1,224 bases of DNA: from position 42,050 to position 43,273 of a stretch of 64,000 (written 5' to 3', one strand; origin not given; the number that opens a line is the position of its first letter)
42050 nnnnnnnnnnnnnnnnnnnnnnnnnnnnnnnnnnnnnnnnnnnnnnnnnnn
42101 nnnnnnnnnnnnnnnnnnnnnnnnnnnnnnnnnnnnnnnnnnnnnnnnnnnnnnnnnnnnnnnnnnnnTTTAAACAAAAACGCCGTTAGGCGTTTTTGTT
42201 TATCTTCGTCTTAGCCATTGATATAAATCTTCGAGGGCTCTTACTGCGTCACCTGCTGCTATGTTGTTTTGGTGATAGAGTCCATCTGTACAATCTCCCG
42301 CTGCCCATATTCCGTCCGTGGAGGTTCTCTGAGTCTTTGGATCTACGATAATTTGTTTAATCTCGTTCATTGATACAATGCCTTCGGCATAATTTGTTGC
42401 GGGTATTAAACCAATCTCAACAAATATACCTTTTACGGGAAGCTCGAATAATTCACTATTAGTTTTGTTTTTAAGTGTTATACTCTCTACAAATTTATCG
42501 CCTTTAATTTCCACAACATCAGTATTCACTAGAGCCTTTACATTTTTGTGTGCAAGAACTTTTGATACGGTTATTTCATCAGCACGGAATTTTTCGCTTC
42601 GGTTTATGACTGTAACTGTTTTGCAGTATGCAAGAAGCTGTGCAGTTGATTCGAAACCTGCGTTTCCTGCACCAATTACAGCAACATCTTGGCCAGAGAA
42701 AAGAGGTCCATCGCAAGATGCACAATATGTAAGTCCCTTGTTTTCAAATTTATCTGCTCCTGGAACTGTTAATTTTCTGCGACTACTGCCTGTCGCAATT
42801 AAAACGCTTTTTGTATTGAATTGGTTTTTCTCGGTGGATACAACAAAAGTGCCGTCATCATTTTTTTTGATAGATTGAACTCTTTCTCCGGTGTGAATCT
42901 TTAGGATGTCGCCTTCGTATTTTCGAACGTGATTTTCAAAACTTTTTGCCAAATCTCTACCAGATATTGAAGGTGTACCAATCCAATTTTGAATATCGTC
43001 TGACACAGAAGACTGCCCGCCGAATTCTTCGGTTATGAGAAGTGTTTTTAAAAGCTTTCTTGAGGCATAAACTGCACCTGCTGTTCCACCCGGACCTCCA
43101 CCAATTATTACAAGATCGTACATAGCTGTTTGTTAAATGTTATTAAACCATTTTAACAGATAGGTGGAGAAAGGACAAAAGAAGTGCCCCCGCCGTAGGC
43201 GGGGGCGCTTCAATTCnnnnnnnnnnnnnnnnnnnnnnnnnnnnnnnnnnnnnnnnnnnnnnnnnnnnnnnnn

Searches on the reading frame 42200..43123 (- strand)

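Call 14: search_protein_families(library=pfam, proteins=[window:42200-43123:-], max_evalue=0.001)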
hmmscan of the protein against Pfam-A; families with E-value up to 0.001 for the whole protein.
window:42200-43123:- (307 aa): 9 families
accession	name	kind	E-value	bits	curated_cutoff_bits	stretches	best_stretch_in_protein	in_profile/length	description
PF07992.20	Pyr_redox_2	-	1.2e-45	156.7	26.1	1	2-287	1-285/291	Pyridine nucleotide-disulphide oxidoreductase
PF13738.12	Pyr_redox_3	-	2.5e-26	93.1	30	1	52-276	77-305/305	Pyridine nucleotide-disulphide oxidoreductase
PF03486.20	HI0933_like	-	1.1e-10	41.9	50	0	70-114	120-165/244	HI0933-like protein Rossmann domain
PF00070.33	Pyr_redox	-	1.2e-10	42.1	22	1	147-219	2-81/82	Pyridine nucleotide-disulphide oxidoreductase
PF01134.28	GIDA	-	9.4e-08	31.9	22.1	0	3-83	1-73/391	Glucose inhibited division protein A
PF00890.30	FAD_binding_2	-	1.3e-07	31.6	20.4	0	3-40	1-40/414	FAD binding domain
PF12831.13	FAD_oxidored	-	4.1e-07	30.1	27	1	3-68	1-70/416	FAD dependent oxidoreductase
PF01266.30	DAO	-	2.5e-06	27.7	27.9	0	75-114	165-205/353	FAD dependent oxidoreductase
PF13454.12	NAD_binding_9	-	3.1e-05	24.4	21.8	0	58-113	99-154/155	FAD-NAD(P)-binding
